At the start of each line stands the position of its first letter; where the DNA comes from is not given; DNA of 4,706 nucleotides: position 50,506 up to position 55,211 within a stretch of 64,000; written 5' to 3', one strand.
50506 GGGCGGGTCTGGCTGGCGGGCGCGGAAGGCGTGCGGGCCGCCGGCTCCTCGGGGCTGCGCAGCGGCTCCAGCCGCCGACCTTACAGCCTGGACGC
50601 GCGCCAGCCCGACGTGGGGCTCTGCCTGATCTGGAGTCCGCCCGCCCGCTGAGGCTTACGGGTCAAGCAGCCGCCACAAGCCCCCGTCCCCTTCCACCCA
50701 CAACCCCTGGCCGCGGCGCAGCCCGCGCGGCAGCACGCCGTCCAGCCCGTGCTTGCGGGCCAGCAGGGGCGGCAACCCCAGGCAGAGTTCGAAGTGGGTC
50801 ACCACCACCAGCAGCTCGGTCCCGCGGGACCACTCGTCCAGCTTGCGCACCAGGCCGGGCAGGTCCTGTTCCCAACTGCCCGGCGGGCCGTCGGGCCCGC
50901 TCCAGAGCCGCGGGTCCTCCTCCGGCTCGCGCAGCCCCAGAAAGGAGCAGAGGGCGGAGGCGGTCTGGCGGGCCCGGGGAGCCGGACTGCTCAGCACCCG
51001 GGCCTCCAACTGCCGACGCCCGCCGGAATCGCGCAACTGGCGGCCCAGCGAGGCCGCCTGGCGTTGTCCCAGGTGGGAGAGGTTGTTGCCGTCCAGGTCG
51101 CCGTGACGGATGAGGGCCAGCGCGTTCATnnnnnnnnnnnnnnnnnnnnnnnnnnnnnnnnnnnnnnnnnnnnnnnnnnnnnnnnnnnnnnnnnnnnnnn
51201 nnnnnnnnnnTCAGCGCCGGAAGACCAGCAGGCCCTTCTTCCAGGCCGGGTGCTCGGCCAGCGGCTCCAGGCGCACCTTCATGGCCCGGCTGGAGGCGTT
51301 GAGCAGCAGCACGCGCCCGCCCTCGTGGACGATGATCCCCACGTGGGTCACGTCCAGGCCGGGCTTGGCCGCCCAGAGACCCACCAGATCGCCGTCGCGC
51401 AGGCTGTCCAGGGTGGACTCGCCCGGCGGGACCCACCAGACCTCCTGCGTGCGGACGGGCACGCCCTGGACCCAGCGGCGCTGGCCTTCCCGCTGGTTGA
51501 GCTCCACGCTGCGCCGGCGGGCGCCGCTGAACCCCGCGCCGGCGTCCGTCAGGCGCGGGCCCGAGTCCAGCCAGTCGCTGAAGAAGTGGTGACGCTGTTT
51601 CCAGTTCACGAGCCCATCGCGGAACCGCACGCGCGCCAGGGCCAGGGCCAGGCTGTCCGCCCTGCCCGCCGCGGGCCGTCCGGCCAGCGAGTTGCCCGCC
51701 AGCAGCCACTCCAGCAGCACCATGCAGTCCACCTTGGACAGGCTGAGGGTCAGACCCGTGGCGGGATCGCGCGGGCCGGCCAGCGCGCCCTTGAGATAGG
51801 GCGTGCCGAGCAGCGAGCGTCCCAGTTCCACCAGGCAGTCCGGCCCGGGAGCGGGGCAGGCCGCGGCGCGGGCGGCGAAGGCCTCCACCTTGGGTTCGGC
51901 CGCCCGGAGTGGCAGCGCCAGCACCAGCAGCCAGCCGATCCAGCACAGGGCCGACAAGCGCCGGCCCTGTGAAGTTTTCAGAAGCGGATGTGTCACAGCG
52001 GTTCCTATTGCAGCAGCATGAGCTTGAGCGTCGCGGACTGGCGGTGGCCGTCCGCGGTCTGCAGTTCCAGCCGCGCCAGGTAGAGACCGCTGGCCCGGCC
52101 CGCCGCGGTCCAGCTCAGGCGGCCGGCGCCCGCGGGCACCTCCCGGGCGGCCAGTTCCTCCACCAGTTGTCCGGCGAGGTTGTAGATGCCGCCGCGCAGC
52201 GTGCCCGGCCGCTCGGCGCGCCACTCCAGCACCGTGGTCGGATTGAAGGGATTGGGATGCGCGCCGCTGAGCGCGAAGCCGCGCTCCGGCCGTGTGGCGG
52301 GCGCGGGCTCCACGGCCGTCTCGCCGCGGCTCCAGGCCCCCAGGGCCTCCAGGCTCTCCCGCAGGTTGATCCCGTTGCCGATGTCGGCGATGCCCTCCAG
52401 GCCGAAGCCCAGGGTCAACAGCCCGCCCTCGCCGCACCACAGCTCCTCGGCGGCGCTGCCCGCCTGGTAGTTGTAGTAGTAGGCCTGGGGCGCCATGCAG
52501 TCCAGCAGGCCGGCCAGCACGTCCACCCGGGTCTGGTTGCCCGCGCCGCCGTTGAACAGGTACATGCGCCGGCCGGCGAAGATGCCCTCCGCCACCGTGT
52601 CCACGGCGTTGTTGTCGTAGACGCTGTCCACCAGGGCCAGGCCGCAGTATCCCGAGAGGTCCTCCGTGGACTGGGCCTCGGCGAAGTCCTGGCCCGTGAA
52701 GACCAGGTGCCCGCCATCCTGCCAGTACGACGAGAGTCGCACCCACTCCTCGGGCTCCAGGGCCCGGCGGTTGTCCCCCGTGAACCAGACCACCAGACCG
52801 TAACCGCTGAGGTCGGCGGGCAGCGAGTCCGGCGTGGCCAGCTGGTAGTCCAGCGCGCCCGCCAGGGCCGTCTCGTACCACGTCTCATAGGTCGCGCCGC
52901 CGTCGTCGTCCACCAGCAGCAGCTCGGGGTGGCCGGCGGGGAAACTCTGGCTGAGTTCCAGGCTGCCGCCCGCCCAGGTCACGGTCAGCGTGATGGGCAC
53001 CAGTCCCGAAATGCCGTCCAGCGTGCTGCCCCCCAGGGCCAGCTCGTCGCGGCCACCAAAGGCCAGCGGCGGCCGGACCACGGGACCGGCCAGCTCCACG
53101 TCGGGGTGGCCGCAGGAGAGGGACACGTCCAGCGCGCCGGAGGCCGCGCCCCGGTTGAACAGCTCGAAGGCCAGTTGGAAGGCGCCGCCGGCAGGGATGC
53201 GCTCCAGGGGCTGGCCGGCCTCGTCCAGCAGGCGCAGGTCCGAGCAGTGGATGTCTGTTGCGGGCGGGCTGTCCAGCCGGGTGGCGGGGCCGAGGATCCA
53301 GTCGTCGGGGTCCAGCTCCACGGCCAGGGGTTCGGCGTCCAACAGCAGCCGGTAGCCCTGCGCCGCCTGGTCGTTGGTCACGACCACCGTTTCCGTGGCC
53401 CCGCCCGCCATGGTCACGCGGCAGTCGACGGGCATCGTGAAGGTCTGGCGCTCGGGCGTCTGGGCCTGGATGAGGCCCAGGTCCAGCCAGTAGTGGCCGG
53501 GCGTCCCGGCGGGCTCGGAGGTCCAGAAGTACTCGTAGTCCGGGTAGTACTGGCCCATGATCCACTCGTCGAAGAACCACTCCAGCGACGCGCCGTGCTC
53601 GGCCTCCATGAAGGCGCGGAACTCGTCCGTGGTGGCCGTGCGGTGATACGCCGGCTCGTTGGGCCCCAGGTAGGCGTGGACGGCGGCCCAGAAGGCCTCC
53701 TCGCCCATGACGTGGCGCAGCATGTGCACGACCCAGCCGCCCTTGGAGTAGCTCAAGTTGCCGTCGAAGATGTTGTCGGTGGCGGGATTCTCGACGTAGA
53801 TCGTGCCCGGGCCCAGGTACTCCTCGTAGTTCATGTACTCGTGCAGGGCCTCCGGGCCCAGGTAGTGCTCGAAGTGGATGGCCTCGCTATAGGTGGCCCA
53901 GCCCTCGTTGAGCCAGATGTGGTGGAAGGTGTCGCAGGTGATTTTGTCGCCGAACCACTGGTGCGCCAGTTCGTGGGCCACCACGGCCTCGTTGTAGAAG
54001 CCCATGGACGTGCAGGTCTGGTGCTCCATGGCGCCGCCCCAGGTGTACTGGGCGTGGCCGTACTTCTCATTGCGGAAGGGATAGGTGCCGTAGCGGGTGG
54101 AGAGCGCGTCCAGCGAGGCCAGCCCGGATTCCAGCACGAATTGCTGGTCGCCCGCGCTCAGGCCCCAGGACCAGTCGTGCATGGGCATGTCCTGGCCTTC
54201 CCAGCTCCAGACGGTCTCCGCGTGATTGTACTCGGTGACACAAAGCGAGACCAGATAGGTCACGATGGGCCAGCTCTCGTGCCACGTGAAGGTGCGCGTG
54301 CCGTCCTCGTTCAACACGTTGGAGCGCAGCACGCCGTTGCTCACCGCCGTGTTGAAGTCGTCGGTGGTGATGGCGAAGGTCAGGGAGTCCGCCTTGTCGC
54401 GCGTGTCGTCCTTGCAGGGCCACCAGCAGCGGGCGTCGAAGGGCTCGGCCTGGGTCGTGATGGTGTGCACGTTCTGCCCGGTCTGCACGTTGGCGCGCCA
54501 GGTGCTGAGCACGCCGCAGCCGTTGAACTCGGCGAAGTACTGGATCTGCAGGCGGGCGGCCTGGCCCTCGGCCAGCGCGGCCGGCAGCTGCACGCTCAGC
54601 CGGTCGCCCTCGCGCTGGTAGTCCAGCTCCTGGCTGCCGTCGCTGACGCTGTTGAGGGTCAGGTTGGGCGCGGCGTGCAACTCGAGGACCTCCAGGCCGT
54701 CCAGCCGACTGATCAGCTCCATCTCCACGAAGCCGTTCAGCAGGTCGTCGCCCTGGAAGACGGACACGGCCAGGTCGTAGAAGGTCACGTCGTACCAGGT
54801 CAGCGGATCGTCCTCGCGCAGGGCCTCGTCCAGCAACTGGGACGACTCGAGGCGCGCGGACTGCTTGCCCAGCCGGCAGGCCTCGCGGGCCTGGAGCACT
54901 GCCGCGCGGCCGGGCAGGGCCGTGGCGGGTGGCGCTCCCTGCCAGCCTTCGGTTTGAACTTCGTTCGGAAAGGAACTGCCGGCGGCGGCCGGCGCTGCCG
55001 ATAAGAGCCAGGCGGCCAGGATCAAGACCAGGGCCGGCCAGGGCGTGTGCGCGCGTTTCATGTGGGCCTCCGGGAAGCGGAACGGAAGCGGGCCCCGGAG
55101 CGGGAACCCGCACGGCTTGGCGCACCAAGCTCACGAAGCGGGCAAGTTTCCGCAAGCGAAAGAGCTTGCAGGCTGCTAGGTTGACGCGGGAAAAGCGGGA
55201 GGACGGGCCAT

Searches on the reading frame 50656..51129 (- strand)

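Call 55: search_protein_families(library=pfam, proteins=[window:50656-51129:-], max_evalue=0.001)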
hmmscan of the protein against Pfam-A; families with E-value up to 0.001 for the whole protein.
window:50656-51129:- (157 aa): 1 family
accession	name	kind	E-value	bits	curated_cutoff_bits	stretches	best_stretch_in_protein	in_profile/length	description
PF00300.27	His_Phos_1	-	2e-07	31.3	21.7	1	6-75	3-77/194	Histidine phosphatase superfamily (branch 1)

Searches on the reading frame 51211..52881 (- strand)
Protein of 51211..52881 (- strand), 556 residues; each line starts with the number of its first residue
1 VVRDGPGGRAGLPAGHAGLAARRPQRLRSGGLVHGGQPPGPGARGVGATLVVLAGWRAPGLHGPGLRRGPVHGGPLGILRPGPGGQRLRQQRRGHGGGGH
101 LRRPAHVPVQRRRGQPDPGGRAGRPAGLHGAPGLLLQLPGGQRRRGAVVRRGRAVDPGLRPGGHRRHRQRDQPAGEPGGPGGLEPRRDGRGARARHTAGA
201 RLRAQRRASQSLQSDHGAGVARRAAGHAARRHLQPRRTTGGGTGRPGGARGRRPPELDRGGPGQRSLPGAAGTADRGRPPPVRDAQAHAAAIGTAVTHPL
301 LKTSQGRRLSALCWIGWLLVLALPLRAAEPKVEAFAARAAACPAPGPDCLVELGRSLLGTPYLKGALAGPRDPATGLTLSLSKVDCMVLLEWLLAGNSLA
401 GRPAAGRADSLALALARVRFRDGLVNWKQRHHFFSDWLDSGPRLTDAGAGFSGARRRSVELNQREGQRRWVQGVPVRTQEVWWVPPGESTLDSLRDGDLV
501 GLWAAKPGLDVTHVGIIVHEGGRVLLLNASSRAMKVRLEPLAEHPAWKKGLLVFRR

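Call 55: search_protein_families(library=pfam, proteins=[window:51211-52881:-], max_evalue=0.001)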
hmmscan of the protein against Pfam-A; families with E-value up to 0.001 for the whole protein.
window:51211-52881:- (556 aa): 1 family
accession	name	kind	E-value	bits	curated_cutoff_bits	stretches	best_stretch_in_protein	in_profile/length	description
PF07313.18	AmiA-like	-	6.4e-31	107.8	27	1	353-541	2-192/202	N-acetylmuramoyl-L-alanine amidase-like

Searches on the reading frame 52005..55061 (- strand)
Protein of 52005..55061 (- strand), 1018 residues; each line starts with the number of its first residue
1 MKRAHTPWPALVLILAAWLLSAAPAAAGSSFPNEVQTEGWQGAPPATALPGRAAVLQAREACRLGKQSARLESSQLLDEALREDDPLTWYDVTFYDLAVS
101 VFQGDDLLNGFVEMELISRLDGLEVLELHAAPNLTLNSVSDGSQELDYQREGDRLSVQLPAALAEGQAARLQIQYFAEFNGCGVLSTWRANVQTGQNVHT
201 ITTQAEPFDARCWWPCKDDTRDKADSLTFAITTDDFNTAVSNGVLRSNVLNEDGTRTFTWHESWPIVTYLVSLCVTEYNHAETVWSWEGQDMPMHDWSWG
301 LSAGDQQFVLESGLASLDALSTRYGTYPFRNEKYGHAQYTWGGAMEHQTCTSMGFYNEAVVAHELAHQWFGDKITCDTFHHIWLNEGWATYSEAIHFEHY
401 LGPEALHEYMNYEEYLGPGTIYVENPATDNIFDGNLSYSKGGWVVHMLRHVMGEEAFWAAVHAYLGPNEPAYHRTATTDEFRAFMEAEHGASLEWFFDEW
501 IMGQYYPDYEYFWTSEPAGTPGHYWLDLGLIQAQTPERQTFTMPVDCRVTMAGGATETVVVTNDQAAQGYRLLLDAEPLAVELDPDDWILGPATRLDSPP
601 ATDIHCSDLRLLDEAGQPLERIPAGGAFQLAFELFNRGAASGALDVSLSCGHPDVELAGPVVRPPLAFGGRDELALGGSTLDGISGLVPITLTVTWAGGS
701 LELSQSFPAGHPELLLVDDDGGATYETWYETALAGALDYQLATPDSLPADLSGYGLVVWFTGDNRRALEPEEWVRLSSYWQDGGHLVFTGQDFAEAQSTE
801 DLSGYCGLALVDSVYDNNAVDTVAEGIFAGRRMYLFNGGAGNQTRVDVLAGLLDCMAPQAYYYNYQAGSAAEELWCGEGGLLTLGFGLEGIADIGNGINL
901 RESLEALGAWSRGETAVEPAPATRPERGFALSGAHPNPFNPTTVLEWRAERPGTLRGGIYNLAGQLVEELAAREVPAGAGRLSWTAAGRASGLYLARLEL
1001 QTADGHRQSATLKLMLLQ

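Call 55: search_protein_families(library=pfam, proteins=[window:52005-55061:-], max_evalue=0.001)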
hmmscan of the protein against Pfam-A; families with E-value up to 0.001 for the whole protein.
window:52005-55061:- (1018 aa): 2 families
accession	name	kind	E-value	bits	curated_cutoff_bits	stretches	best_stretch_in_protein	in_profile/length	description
PF01433.26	Peptidase_M1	-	1e-24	87.8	27.7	1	355-500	65-218/218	Peptidase family M1 domain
PF17900.6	Peptidase_M1_N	-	1.4e-15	58.4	25.8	1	95-270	5-186/186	Peptidase M1 N-terminal domain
